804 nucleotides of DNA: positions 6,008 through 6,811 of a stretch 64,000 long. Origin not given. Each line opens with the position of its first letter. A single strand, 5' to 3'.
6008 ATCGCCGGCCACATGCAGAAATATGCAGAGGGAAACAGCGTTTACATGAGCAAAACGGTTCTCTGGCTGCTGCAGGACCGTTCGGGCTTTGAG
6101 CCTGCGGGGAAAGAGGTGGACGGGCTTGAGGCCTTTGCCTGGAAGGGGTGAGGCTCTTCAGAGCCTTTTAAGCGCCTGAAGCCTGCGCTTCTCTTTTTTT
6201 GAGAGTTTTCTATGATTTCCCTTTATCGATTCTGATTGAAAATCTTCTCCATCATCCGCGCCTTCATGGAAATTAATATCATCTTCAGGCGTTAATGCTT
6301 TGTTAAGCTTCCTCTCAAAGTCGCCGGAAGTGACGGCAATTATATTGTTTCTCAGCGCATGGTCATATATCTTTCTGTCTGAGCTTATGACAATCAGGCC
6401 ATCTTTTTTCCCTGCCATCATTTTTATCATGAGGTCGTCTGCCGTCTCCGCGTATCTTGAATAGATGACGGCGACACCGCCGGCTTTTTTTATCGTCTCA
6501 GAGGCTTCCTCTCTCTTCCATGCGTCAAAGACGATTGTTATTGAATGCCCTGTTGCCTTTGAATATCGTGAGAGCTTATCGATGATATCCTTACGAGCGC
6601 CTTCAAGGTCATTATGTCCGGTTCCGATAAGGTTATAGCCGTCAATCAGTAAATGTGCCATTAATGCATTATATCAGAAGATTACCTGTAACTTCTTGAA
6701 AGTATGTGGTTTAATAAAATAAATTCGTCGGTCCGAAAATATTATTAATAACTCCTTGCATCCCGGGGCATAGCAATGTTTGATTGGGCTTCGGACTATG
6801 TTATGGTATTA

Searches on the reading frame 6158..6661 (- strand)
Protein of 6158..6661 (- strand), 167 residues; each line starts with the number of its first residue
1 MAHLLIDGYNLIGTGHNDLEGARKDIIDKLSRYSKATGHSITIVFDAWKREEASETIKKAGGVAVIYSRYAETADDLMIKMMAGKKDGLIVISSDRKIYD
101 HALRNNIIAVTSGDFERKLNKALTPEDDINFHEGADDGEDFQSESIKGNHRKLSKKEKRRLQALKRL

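Call 91: search_protein_families(library=pfam, proteins=[window:6158-6661:-], max_evalue=0.00001)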
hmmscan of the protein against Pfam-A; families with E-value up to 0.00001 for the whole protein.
window:6158-6661:- (167 aa): 1 family
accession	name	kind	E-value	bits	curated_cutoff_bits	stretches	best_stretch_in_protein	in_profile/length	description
PF05991.17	NYN_YacP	-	1.5e-24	87.3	24.6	1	4-165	1-165/166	YacP-like NYN domain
